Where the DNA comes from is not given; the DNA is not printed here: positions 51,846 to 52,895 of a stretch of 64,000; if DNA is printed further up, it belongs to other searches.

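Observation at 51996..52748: GGQ-less eRF1/Pelota-like protein without the N domain, start-stop coupled to a (now decayed) COG2403 P-loop gene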

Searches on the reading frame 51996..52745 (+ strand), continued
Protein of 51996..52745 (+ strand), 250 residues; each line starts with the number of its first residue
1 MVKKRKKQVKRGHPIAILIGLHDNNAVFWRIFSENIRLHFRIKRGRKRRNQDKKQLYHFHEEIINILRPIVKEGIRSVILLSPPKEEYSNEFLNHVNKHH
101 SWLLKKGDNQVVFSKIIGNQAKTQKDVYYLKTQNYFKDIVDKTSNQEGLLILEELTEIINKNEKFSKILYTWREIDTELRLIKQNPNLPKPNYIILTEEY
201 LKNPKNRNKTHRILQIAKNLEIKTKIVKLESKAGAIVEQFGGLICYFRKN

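Call 18: search_solved_structures(query=A1, max_evalue=10, show_alignments=4)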
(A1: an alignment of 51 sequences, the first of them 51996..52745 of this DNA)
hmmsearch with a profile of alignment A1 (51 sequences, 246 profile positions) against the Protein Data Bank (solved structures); distinct sequences matched with E-value up to 10: 13.
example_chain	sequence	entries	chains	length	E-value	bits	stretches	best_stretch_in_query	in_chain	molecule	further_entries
5lzw_ii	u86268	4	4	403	3.3e-09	39.8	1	35-242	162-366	Pelota | Protein pelota homolog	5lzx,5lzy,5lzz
5m1j_A1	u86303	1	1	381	2.1e-07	33.9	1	21-243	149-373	Protein DOM34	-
2vgm_A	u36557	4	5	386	2.1e-07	33.9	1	21-243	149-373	DOM34 | Protein DOM34 | Dom34p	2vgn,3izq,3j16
3j15_A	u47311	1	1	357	3.3e-07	33.3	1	30-242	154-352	Protein pelota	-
3oby_A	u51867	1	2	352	5.2e-07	32.6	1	125-242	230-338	Protein pelota homolog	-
2qi2_A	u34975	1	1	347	2.1e-06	30.6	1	13-243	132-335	Cell division protein pelota related protein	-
3wxm_B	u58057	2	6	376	1.3e-05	28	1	107-243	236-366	Protein pelota homolog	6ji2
8hku_ARF1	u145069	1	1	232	0.00076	22.2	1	132-239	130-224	Peptide chain release factor subunit 1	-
1x52_A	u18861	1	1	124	0.0091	18.7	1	135-242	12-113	Pelota homolog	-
5eo3_A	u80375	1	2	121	0.017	17.8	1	147-242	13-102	Protein pelota homolog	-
4af1_A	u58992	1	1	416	0.019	17.7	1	47-97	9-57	PEPTIDE CHAIN RELEASE FACTOR SUBUNIT 1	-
3obw_A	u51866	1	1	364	0.094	15.4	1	130-242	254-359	Protein pelota homolog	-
9sra_Bk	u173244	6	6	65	1.1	11.9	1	86-106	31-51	C2H2-type domain-containing protein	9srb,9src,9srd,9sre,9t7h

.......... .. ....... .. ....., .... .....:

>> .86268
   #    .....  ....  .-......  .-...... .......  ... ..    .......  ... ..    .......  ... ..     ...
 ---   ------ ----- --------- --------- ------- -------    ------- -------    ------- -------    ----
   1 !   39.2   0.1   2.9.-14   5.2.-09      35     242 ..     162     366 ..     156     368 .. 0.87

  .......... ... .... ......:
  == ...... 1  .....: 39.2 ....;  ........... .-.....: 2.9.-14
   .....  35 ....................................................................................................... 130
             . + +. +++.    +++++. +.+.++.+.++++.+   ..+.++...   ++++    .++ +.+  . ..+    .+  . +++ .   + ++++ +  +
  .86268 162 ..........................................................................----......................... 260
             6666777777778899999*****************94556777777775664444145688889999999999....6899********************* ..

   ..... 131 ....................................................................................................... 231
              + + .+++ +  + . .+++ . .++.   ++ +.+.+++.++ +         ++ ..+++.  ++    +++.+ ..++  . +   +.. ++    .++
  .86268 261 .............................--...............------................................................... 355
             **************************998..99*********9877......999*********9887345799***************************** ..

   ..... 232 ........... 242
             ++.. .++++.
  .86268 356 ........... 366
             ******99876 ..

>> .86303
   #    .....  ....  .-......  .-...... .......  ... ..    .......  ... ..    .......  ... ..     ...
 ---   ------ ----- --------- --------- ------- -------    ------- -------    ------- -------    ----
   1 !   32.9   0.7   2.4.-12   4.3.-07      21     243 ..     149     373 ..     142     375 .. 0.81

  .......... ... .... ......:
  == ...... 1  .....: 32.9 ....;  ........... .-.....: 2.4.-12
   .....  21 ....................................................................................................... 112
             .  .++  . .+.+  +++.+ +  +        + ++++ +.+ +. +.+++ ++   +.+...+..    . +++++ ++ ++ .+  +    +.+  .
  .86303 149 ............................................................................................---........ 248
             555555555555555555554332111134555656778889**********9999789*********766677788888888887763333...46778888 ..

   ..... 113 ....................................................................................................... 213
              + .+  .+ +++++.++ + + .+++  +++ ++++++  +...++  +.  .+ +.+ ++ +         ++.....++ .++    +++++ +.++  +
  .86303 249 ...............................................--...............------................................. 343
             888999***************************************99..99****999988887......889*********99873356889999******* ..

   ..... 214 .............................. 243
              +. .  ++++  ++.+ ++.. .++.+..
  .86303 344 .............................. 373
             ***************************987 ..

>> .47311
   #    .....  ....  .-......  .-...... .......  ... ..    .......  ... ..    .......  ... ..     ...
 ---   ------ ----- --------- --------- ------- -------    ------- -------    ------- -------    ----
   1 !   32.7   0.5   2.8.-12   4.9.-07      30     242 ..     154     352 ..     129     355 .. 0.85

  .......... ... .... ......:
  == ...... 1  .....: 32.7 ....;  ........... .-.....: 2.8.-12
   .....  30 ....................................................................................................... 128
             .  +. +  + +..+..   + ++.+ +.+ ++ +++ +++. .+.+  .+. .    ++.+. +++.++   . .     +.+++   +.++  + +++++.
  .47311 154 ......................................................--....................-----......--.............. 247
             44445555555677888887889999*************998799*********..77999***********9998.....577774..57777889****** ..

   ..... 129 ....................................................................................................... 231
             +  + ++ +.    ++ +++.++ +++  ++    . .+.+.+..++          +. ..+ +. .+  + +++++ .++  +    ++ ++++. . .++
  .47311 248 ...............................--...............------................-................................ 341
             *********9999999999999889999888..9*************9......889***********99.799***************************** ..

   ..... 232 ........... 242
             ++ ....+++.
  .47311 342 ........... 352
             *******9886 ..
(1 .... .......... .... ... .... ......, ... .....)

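Call 19: search_protein_families(library=pfam, alignment_id=A1, max_evalue=0.01)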
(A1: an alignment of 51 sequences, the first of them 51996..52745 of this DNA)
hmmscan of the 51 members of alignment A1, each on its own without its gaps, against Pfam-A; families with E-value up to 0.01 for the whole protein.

A. member 1, window:51996-52745:+ (250 aa): 2 families
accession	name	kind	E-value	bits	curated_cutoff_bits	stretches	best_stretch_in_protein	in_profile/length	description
PF04497.17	Pox_E2-like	-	0.00027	20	30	1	91-178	76-170/729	Poxviridae protein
PF03465.20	eRF1_3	-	0.0009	20.2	25.8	1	166-248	57-103/106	eRF1 domain 3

B. families by the number of members that match (of 51 scanned): 10 families
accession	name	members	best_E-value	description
PF03465.20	eRF1_3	34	6.9e-08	eRF1 domain 3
PF04497.17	Pox_E2-like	3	0.00027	Poxviridae protein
PF05288.16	Pox_A3L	2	0.0036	Poxvirus A3L Protein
PF04404.17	ERF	1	0.00047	ERF superfamily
PF25109.1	HAD_PNKP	1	0.00059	Polynucleotide kinase PNKP phosphatase domain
PF03464.20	eRF1_2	1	0.0015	eRF1 domain 2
PF09789.14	CC149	1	0.0022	Coiled-coil domain-containing protein 149-A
PF13420.13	Acetyltransf_4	1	0.0034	Acetyltransferase (GNAT) domain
PF23055.1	DUF7041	1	0.0057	Domain of unknown function (DUF7041)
PF18854.6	baeRF_family10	1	0.0091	Bacterial archaeo-eukaryotic release factor family 10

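Call 20: predict_structure(alignment_id=A1)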
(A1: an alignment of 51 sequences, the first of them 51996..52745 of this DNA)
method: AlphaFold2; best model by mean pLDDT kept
length: 250 residues; sequences in the alignment: 51
mean_pLDDT: 95.2   pTM: 0.90
mean pLDDT of the five models: 95.2, 94.7, 94.5, 94.2, 93.8
residues with pLDDT >= 90: 226; 70-90: 23; 50-70: 1; < 50: 0
segments of 3 or more residues with pLDDT < 50: none
pLDDT, mean of each block of 10 residues (from residue 1): 83 95 97 97 94 97 98 97 96 98 95 95 95 97 97 94 89 97 96 97 94 96 97 97 92
secondary structure, 60 per line:
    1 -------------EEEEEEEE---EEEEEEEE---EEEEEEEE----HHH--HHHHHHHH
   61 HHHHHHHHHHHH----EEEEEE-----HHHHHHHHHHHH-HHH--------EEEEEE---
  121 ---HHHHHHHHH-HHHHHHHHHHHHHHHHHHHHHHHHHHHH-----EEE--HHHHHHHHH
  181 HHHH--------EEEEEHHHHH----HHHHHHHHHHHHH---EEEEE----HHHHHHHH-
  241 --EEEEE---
elements in order: E14-21 E25-32 E36-43 H53-72 E77-82 H88-99 E112-117 H124-132 H134-161 E167-169 H172-184 E193-197 H198-202 H207-219 E223-227 H232-239 E243-247

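Call 24: find_related_loci(query=A2, collection=genome_contigs, flank=6000)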
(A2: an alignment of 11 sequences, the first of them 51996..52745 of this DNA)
Query A2 (250 aa) in genome_contigs; peptide patterns used: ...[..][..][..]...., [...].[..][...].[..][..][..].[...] (x = any residue, [..] = any of these).
128 stretches matched a pattern; 95 encode a relative of the query (tblastn E <= 1e-3); the best 80 are kept; 80 distinct loci.
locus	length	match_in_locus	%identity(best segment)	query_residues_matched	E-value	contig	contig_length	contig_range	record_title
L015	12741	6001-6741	87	1-247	1e-146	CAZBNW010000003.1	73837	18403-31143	MAG TPA_asm: uncultured archaeon isolate SRP239594_co1_47 genome assembly, contig: NODE_26_length_73837_cov_128.949825,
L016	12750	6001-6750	88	1-250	2e-146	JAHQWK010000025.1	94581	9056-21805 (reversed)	MAG: Promethearchaeia archaeon isolate ABR05 NODE_62_length_94581_cov_10, whole genome shotgun sequence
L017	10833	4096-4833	88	1-246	1e-145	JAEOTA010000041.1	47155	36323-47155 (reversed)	MAG: Promethearchaeota archaeon isolate YT1_007 k127_29449701, whole genome shotgun sequence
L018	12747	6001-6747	86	1-249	8e-144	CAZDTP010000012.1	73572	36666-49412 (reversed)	MAG TPA_asm: uncultured archaeon isolate SRP214966_co7_76 genome assembly, contig: NODE_127_length_73572_cov_25.413265,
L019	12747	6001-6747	86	1-249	2e-143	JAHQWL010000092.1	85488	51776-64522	MAG: Promethearchaeia archaeon isolate ABR06 NODE_73_length_85488_cov_17, whole genome shotgun sequence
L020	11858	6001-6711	90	12-248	2e-143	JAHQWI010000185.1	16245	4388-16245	MAG: Promethearchaeia archaeon isolate ABR03 NODE_696_length_16245_cov_5, whole genome shotgun sequence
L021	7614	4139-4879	85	1-247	3e-141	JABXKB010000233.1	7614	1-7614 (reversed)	MAG: Promethearchaeota archaeon isolate Hel_238_bin13 contig-145_24502, whole genome shotgun sequence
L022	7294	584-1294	88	12-248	1e-140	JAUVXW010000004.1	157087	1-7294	MAG: Promethearchaeota archaeon isolate CSMAG_1226 CSMAG_1226_k141_24683_length_157087_cov_21.6065, whole genome shotgun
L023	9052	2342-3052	87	12-248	1e-139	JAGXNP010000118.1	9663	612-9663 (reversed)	MAG: Promethearchaeota archaeon isolate bin41 NODE_118_length_9663_cov_56.687565, whole genome shotgun sequence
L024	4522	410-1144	84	1-248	3e-140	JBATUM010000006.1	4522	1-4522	MAG: Promethearchaeia archaeon isolate MFD12951_ilm_asm_bin5 k127_55646, whole genome shotgun sequence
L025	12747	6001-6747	82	1-249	3e-138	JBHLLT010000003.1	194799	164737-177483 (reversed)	MAG: Promethearchaeota archaeon isolate DZ1S.179 DZ1S.179@44, whole genome shotgun sequence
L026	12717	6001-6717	86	12-250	2e-138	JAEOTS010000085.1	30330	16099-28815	MAG: Promethearchaeota archaeon isolate YT5_023 k127_21435175, whole genome shotgun sequence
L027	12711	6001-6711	85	12-248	2e-137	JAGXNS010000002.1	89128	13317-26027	MAG: Promethearchaeota archaeon isolate bin49 NODE_2_length_89128_cov_164.317178, whole genome shotgun sequence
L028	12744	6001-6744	83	1-248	5e-137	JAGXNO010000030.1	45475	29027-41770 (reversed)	MAG: Promethearchaeota archaeon isolate bin60 NODE_30_length_45475_cov_29.695934, whole genome shotgun sequence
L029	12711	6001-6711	88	12-248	7e-137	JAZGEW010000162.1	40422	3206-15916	MAG: Promethearchaeia archaeon isolate SCS4bin.30 SCS4bin.30_162, whole genome shotgun sequence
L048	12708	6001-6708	40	3-245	2e-59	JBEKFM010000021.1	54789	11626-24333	MAG: Candidatus Bathyarchaeia archaeon isolate SPRUCE 22 SPRUCE_22_21, whole genome shotgun sequence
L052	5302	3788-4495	42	3-245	3e-58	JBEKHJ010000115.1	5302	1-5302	MAG: Candidatus Bathyarchaeia archaeon isolate SPRUCE 274 SPRUCE_274_115, whole genome shotgun sequence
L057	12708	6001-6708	41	3-245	1e-56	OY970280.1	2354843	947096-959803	MAG: Candidatus Bathyarchaeota archaeon isolate MFD03726.bin.1.102 genome assembly, chromosome: 1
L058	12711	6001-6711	39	4-245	1e-56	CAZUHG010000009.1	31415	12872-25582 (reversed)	MAG TPA_asm: uncultured Candidatus Bathyarchaeia archaeon isolate binchicken_co43_171 genome assembly, contig: NODE_2276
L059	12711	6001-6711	40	7-250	2e-56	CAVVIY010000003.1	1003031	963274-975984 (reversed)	MAG: Candidatus Bathyarchaeota archaeon isolate MFD01476.bin.1.122 genome assembly, contig: contig_28527, whole genome s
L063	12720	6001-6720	40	2-245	4e-55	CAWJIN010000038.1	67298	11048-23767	MAG: Candidatus Bathyarchaeota archaeon isolate MFD03726.bin.2.171 genome assembly, contig: contig_34712, whole genome s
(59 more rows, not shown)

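Call 25: fold_search(model_id=the predicted structure, library=pdb)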
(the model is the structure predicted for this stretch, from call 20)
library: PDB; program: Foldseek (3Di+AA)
matches with E <= 10: 1046; with E <= 0.001: 40
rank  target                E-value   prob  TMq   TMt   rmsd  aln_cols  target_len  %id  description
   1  2vgn_B                3.5e-12  1.00  0.48  0.37   6.7       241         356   14  Structure of S. cerevisiae Dom34, a translation termination-like factor involved in RNA quality control pathways and i (released 2008-01-22)
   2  3wxm_B                7.2e-12  1.00  0.37  0.27  14.1       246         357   14  Crystal structure of archaeal Pelota and GTP-bound EF1 alpha complex (released 2014-09-03)
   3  2vgm                  1.9e-11  1.00  0.49  0.38   7.1       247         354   14  Structure of S. cerevisiae Dom34, a translation termination-like factor involved in RNA quality control pathways and int (released 2008-01-22)
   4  2vgn_A                2.2e-11  1.00  0.49  0.38   6.7       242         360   14  Structure of S. cerevisiae Dom34, a translation termination-like factor involved in RNA quality control pathways and i (released 2008-01-22)
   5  3j15_A                4.5e-11  1.00  0.52  0.40   6.8       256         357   14  Model of ribosome-bound archaeal Pelota and ABCE1 (released 2012-02-22)
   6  3wxm_H                5.4e-11  1.00  0.37  0.27  13.5       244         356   15  Crystal structure of archaeal Pelota and GTP-bound EF1 alpha complex (released 2014-09-03)
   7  2qi2                  6.1e-11  1.00  0.38  0.31  14.9       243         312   17  Crystal structure of the Thermoplasma acidophilum Pelota protein (released 2007-10-09)
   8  3oby_A                6.5e-11  1.00  0.37  0.31  10.0       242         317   16  Crystal structure of Archaeoglobus fulgidus Pelota reveals inter-domain structural plasticity (released 2010-09-01)
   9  3obw                  8.3e-11  1.00  0.45  0.36   8.3       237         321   15  Crystal structure of two archaeal Pelotas reveal inter-domain structural plasticity (released 2010-09-01)
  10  3oby_B                1.3e-10  1.00  0.38  0.32   9.3       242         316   16  Crystal structure of Archaeoglobus fulgidus Pelota reveals inter-domain structural plasticity (released 2010-09-01)
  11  3wxm_F                3.2e-10  1.00  0.37  0.27  13.6       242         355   14  Crystal structure of archaeal Pelota and GTP-bound EF1 alpha complex (released 2014-09-03)
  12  5lzw_ii               2.7e-09  1.00  0.38  0.27  16.2       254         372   12  Structure of the mammalian rescue complex with Pelota and Hbs1l assembled on a truncated mRNA. (released 2016-11-30)
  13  3izq_0                2.7e-09  1.00  0.35  0.24  17.0       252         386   16  Structure of the Dom34-Hbs1-GDPNP complex bound to a translating ribosome (released 2011-06-01)
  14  5m1j_A1               3.9e-09  1.00  0.35  0.24  16.5       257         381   16  Nonstop ribosomal complex bound with Dom34 and Hbs1 (released 2017-01-18)
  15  4af1                  9.7e-09  1.00  0.43  0.31   9.0       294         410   12  Archeal Release Factor aRF1 (released 2013-03-20)
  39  5eo3_A                4.7e-04  1.00  0.35  0.81   2.0       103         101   11  Crystal Structure of Pelota C terminal domain from human (released 2016-11-16)
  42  5eo3_B                1.5e-03  1.00  0.35  0.81   2.0       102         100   11  Crystal Structure of Pelota C terminal domain from human (released 2016-11-16)
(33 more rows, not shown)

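Call 30: list_cluster_members(proteins=[P0123, P0127, P0133, P0140, P0144, P0147, P0152, P0161, P0164, P0171])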
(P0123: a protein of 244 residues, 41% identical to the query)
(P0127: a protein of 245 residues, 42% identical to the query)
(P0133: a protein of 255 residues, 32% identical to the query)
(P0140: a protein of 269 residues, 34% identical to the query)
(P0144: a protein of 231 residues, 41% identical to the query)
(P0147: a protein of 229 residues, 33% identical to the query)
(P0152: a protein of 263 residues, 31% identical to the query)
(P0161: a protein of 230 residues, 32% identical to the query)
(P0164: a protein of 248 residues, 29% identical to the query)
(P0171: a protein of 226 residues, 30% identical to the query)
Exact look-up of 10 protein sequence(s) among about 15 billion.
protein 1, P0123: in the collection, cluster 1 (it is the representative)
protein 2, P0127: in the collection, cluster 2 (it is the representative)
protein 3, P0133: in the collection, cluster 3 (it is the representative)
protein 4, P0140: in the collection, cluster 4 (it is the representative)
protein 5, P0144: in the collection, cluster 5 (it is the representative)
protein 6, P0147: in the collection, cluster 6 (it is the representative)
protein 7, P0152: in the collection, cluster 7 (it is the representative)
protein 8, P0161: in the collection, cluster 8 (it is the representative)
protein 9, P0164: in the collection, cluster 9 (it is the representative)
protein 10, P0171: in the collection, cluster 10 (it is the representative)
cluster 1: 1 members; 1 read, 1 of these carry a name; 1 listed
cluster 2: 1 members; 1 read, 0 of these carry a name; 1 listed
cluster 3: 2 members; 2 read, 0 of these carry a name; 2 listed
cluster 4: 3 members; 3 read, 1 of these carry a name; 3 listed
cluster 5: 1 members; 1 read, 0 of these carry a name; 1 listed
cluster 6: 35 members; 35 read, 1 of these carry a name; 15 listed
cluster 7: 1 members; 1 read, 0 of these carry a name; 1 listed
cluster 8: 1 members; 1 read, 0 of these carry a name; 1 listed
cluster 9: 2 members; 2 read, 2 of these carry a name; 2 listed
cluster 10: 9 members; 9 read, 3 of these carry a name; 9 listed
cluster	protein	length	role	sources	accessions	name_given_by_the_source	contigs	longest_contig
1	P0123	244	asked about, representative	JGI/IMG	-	stalled ribosome rescue protein Dom34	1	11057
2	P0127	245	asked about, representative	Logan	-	-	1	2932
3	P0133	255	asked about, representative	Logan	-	-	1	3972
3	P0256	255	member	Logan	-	-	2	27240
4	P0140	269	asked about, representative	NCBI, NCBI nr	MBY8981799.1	MAG: hypothetical protein KGD57_02550 [Candidatus Lokiarchaeota archaeon] | hypothetical protein [Candidatus Lokiarchaeota archaeon]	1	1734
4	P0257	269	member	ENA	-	-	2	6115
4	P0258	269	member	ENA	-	-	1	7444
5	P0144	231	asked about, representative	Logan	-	-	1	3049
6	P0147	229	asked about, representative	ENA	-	-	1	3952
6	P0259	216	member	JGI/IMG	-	stalled ribosome rescue protein Dom34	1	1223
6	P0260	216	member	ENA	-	-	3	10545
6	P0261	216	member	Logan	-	-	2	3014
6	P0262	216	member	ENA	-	-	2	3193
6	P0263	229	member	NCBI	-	-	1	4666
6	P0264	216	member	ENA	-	-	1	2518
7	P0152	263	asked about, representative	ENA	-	-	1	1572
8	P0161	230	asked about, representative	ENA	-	-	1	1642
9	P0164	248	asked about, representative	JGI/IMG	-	stalled ribosome rescue protein Dom34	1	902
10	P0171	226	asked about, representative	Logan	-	-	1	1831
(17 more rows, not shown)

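Call 45: search_protein_families(library=padloc, proteins=[window:51996-52745:+], max_evalue=0.1)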
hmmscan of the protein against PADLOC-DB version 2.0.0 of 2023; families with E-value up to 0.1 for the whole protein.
window:51996-52745:+ (250 aa): 0 families
